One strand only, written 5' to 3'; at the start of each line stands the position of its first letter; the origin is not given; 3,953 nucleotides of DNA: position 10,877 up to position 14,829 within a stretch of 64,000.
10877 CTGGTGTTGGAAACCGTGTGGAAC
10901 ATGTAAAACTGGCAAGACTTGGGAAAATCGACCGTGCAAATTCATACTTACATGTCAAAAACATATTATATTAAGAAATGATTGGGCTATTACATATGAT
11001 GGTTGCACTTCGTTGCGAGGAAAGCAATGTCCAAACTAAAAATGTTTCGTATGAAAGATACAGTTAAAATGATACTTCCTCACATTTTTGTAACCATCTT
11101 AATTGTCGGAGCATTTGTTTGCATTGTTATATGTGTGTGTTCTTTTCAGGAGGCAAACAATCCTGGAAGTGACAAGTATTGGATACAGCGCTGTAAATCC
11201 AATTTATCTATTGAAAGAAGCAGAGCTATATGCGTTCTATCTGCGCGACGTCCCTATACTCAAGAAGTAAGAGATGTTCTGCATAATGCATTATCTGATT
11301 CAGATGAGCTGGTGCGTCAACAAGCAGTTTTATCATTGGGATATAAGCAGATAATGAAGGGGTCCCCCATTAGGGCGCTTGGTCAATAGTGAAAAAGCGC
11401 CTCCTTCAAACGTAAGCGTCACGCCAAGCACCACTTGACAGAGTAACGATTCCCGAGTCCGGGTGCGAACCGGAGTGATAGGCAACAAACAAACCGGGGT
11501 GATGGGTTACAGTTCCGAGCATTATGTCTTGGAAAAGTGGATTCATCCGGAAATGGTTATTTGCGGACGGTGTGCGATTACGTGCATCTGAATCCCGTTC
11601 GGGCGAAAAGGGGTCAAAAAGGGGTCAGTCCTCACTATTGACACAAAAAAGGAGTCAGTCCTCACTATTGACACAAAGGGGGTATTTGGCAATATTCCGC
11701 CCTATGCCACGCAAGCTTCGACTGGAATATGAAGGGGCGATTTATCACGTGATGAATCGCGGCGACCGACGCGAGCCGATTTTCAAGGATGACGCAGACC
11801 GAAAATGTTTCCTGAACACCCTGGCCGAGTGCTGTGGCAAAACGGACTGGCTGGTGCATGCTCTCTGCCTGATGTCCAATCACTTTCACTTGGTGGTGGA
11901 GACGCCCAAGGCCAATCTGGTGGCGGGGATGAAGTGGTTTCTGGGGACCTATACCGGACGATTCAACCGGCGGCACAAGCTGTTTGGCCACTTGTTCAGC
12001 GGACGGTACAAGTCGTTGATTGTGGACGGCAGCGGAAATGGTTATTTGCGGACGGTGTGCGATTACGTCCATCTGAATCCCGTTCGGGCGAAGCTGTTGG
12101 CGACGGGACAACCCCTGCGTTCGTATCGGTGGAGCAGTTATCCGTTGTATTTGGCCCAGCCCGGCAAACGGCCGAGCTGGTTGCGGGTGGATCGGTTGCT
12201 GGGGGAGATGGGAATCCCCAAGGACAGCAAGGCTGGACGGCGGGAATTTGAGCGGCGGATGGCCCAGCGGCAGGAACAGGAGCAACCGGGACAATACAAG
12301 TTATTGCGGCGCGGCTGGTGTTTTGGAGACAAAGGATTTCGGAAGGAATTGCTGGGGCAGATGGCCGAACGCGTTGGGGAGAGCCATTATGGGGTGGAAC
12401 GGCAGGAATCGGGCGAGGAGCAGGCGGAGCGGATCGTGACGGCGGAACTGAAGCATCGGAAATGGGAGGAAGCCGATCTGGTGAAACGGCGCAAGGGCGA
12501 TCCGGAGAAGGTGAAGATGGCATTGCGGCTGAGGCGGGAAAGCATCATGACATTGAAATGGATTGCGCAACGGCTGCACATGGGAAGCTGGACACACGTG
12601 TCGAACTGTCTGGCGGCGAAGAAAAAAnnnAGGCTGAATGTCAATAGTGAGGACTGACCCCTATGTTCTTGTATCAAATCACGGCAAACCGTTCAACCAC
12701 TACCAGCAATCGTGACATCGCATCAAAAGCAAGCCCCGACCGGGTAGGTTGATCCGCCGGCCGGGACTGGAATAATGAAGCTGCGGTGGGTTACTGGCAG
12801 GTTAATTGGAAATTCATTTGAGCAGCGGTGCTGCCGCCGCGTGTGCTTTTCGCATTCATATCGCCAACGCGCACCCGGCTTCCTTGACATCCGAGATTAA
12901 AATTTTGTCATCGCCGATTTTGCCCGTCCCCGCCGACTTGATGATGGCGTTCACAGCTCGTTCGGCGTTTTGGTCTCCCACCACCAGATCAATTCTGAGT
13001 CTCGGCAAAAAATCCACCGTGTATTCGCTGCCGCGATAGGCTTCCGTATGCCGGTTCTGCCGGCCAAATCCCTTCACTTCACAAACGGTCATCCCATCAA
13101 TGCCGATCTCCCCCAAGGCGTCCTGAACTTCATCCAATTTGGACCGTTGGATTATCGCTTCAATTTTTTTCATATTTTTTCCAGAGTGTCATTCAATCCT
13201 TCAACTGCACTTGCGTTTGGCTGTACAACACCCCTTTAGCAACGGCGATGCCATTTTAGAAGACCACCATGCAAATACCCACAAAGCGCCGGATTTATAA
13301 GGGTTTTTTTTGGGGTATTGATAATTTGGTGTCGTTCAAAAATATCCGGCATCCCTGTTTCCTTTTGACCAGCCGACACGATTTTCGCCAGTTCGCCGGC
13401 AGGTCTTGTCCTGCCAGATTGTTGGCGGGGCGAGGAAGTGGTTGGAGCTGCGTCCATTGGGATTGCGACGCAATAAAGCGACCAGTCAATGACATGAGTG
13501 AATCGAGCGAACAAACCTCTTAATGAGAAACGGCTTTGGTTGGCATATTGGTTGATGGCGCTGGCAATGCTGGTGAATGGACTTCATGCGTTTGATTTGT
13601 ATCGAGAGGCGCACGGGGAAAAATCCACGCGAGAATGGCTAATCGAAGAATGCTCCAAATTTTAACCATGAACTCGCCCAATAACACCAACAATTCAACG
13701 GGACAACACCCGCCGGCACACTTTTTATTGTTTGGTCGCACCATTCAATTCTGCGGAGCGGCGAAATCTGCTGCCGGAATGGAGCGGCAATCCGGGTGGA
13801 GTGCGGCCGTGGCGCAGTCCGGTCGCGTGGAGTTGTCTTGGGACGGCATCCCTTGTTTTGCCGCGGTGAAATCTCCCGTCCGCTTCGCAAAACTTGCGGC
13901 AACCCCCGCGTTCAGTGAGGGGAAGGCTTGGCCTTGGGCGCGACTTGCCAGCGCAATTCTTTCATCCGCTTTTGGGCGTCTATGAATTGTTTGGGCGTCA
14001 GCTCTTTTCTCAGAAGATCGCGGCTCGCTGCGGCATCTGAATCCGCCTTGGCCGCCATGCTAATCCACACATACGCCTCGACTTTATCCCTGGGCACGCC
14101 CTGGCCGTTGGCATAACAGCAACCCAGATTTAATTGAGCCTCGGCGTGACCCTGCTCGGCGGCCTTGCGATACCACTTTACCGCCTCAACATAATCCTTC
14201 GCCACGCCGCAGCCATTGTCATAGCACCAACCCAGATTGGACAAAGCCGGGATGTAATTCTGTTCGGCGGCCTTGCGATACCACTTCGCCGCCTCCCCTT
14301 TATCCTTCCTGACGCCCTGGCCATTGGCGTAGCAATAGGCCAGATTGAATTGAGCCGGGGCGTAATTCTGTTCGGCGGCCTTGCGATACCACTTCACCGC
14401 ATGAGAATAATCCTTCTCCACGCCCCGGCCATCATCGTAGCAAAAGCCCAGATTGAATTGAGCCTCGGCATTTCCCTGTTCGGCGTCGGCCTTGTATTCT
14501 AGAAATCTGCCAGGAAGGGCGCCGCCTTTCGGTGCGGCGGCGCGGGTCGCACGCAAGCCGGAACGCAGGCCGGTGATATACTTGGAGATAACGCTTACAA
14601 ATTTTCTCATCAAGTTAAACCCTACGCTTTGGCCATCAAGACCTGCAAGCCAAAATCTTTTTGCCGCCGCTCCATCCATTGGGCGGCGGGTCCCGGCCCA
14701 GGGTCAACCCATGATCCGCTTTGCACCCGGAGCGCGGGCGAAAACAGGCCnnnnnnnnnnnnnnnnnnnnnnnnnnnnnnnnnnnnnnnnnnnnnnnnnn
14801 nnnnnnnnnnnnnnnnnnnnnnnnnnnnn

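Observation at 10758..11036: The Rhs C-terminal 'toxin' module is a TM helix plus an 8-Cys mini-domain, not a recognisable enzyme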

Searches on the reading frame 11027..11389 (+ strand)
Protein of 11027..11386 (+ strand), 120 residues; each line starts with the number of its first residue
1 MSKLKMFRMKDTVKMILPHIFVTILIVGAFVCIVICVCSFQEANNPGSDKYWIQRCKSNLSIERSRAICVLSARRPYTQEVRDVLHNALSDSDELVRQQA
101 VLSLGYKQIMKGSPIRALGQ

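Call 6: search_protein_families(library=pfam, proteins=[window:11030-11386:+], max_evalue=0.1)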
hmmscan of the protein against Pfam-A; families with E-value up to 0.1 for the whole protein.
window:11030-11386:+ (119 aa): 3 families
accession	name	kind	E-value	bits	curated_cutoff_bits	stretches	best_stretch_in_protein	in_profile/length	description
PF13646.12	HEAT_2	-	1.8e-05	25.4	27.7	1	53-104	6-56/88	HEAT repeats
PF02985.28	HEAT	-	0.079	13.7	23.5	0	86-104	7-25/31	HEAT repeat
PF10035.14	DUF2179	-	0.096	13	22.8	0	2-23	26-47/55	Uncharacterized protein conserved in bacteria (DUF2179)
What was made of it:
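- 11027..11389 (+): Candidate immunity gene (120 aa): N-terminal membrane anchor plus a HEAT-like two-repeat domain. Its ATG overlaps the Rhs stop by 13 nt, and GAGGA lies 5 nt upstream. Pfam HEAT_2 E 1.8e-5, below the curated cutoff (call 6).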

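Call 7: search_protein_families(library=ncbifam, proteins=[window:11030-11386:+], max_evalue=0.1)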
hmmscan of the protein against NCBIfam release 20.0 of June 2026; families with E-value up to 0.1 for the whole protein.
window:11030-11386:+ (119 aa): 1 family
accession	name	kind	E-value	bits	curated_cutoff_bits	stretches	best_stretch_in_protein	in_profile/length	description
NF007244.0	PRK09687.1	equivalog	0.023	14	275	1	77-107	192-222/285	putative lyase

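Call 39: search_protein_families(library=padloc, proteins=[window:11027-11386:+], max_evalue=1)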
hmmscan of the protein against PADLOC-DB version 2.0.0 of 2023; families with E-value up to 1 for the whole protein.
window:11027-11386:+ (120 aa): 1 family
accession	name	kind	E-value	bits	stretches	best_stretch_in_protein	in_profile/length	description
PDLC00639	ZorA2|ZorA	-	0.044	10.6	1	14-44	58-88/494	MotA/ExbB/TolQ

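Call 45: find_homologous_proteins(query=A3, max_evalue=0.001)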
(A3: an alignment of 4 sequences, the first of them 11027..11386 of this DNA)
Query A3 (4 sequences) (120 aa, profile of the alignment): 6 proteins with E <= 0.001 among 2267 candidates.
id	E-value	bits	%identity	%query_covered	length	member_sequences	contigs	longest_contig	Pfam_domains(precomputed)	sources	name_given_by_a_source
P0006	4.5e-63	229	36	72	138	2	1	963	-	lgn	-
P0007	1.5e-54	201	36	80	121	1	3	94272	-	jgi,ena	-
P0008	2.5e-52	194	34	72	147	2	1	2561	PF13646.13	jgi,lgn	jgi:hypothetical protein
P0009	1.7e-42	162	99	93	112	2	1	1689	PF13646.13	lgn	-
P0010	5.0e-28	116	36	73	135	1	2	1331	-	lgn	-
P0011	6.1e-24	102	34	51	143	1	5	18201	-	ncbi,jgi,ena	-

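Call 47: find_encoding_contigs(protein=P0011, flank=8000, max_places=5)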
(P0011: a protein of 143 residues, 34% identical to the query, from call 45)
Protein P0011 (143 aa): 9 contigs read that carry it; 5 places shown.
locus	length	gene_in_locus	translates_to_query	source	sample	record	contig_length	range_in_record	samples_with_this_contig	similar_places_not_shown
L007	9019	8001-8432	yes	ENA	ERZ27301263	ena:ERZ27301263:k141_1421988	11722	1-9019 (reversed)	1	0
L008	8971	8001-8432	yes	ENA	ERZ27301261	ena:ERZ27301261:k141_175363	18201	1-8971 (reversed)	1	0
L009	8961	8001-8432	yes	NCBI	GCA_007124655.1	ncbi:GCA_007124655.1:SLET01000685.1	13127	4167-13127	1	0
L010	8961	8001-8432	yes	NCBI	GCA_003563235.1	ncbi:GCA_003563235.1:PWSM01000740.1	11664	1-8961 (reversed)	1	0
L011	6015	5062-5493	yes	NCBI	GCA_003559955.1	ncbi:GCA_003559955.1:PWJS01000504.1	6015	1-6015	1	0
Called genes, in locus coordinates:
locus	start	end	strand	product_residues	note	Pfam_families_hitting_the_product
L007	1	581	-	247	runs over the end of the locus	PF00696:AA_kinase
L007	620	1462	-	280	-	PF25025:EF-Ts_N (weak), PF28540:UBA_UBAP2 (faint), PF00889:EF_TS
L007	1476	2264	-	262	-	PF00318:Ribosomal_S2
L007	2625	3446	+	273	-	PF03544:TonB_C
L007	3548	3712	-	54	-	-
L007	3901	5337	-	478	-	PF00884:Sulfatase, PF01663:Phosphodiest (faint), PF16347:SGSH_C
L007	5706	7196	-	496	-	PF00474:SSF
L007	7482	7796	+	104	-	-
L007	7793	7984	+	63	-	-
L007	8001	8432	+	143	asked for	-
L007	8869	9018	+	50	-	?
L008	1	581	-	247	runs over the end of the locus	PF00696:AA_kinase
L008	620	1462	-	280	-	PF25025:EF-Ts_N (weak), PF28540:UBA_UBAP2 (faint), PF00889:EF_TS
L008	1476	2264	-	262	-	PF00318:Ribosomal_S2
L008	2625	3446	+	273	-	PF03544:TonB_C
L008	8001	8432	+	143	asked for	-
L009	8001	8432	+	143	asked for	-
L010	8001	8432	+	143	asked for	-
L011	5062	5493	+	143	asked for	-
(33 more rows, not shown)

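Call 48: find_encoding_contigs(protein=P0010, flank=3000, max_places=3)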
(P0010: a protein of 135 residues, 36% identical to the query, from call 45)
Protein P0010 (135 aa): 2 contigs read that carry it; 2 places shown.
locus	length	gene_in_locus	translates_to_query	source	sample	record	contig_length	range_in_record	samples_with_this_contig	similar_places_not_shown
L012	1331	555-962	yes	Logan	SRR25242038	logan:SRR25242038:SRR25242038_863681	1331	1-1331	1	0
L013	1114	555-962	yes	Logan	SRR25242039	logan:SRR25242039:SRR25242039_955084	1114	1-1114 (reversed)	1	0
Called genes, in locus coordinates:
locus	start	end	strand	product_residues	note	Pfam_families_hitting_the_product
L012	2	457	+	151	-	?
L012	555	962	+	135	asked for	-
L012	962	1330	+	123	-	?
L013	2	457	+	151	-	?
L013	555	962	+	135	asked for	-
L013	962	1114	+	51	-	?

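Call 70: find_encoding_contigs(protein=P0009, flank=3000, max_places=3)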
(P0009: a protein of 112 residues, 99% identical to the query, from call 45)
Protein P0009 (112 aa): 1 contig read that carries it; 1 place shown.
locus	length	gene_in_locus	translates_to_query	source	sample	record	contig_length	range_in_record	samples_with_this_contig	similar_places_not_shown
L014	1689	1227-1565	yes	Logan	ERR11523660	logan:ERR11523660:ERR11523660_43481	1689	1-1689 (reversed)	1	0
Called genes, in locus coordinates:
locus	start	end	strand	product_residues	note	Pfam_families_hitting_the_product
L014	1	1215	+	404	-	?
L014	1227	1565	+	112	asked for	PF13646:HEAT_2 (faint)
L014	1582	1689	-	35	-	?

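Call 71: find_encoding_contigs(protein=window:11051-11389:+, flank=3000, max_places=3)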
Protein window:11051-11389:+ (112 aa): no gene with exactly this product is on record in the collection.
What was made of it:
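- Tried and rejected: The variant differing by one residue was found (calls 70, 71).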

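Call 73: predict_structure(alignment_id=A5)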
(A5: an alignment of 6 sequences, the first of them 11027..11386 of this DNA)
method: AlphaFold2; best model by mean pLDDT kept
length: 120 residues; sequences in the alignment: 6
mean_pLDDT: 81.1   pTM: 0.57
mean pLDDT of the five models: 81.1, 80.8, 78.4, 78.1, 76.4
residues with pLDDT >= 90: 52; 70-90: 39; 50-70: 22; < 50: 7
segments of 3 or more residues with pLDDT < 50: 114-120
pLDDT, mean of each block of 10 residues (from residue 1): 60 73 88 86 85 92 93 89 93 92 72 49
secondary structure, 60 per line:
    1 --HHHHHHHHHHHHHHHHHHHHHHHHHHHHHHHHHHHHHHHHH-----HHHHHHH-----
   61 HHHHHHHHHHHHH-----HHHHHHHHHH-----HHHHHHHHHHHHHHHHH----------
elements in order: H3-43 H49-55 H61-73 H79-88 H94-110

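Call 76: fold_search(model_id=the predicted structure, library=pdb)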
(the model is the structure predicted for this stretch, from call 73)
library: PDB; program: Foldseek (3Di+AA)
matches with E <= 10: 789; with E <= 0.001: 0
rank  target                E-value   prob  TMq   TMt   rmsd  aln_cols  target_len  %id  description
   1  4jw2_A                6.4e-03  1.00  0.46  0.72   3.1        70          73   23  Selection of specific protein binders for pre-defined targets from an optimized library of artificial helicoidal repea (released 2013-09-25)
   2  4jw3_C                2.4e-02  1.00  0.45  0.55   3.7        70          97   21  Selection of specific protein binders for pre-defined targets from an optimized library of artificial helicoidal repea (released 2013-09-25)
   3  4jw3_D                3.2e-02  1.00  0.45  0.55   3.6        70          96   21  Selection of specific protein binders for pre-defined targets from an optimized library of artificial helicoidal repea (released 2013-09-25)
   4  7q1e_C                3.8e-02  1.00  0.43  0.33   3.7        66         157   21  CPAP:TUBULIN:IIH5 ALPHAREP COMPLEX (released 2022-04-13)
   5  6g4j_B                4.5e-02  0.92  0.23  0.23   8.5        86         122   20  Structure of the protein kinase YabT from Bacillus subtilis in complex with an alphaREP crystallization helper (released 2019-01-30)
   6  7z0g_T                5.1e-02  1.00  0.45  0.25   2.2        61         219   28  CPAP:TUBULIN:IE5 ALPHAREP COMPLEX P1 SPACE GROUP (released 2022-04-13)
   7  7q1f_T                5.1e-02  1.00  0.45  0.25   3.7        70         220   24  CPAP:TUBULIN:IE5 ALPHAREP COMPLEX (released 2022-04-20)
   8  7q1f_U                5.1e-02  0.89  0.24  0.21   8.4        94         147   19  CPAP:TUBULIN:IE5 ALPHAREP COMPLEX (released 2022-04-20)
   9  7p0h_A                5.4e-02  1.00  0.43  0.13   1.4        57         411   26  Crystal structure of Helicobacter pylori ComF fused to an artificial alphaREP crystallization helper(named B2) (released 2022-04-06)
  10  7z0g_C                6.0e-02  1.00  0.45  0.25   2.2        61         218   28  CPAP:TUBULIN:IE5 ALPHAREP COMPLEX P1 SPACE GROUP (released 2022-04-13)
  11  7q1f_D                7.2e-02  1.00  0.43  0.33   1.3        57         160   28  CPAP:TUBULIN:IE5 ALPHAREP COMPLEX (released 2022-04-20)
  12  7q1f_C                7.6e-02  1.00  0.45  0.26   3.6        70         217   24  CPAP:TUBULIN:IE5 ALPHAREP COMPLEX (released 2022-04-20)
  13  5dcq_B                8.0e-02  1.00  0.45  0.35   3.7        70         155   23  Crystal structure of bacterial adhesin, FNE from Streptococcus equi spp. equi. (released 2016-06-29)
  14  6gx7_E                8.0e-02  1.00  0.45  0.30   3.7        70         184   21  Tubulin-CopN-alphaRep complex (released 2019-04-24)
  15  9t1m_A                9.0e-02  1.00  0.45  0.35   2.2        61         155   26  Nuclear export protein/Non-structural protein 2 (NEP/NS2) in complex with artificial alpha Rep protein (released 2025-11-12)
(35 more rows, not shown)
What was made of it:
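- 11027..11389 (+): AF2 pLDDT 81; Foldseek matches alphaRep/HEAT-like proteins at probability 1.0 (calls 73, 76).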

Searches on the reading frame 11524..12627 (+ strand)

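Call 6: search_protein_families(library=pfam, proteins=[window:11524-12627:+], max_evalue=0.1)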
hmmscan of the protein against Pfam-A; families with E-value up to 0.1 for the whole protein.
window:11524-12627:+ (368 aa): 1 family
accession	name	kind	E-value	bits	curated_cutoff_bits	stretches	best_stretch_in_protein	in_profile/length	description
PF01797.21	Y1_Tnp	-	1.5e-12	48.1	23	1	72-183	5-119/121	Transposase IS200 like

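Call 7: search_protein_families(library=ncbifam, proteins=[window:11524-12627:+], max_evalue=0.1)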
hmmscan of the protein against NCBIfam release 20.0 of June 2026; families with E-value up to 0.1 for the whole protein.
window:11524-12627:+ (368 aa): 2 families
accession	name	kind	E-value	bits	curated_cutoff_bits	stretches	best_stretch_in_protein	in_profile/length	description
NF047646.1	REP_Tyr_transpos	equivalog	8.3e-13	48.4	80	1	65-193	3-138/146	REP-associated tyrosine transposase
NF033573.1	transpos_IS200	equivalog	0.0026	18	55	1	74-152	13-91/126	IS200/IS605 family transposase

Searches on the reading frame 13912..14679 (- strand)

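Call 33: search_protein_families(library=pfam, proteins=[window:13912-14679:-], max_evalue=0.001)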
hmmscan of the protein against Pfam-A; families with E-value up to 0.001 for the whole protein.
window:13912-14679:- (255 aa): 3 families
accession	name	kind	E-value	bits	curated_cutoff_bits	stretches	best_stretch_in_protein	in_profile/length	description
PF08238.18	Sel1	-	7e-49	163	30.7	4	71-106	1-36/36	Sel1 repeat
PF13431.12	TPR_17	-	1.2e-05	25.7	24.4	0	103-119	9-25/34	Tetratricopeptide repeat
PF00515.34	TPR_1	-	0.00019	21.5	27.8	0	161-175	15-29/34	Tetratricopeptide repeat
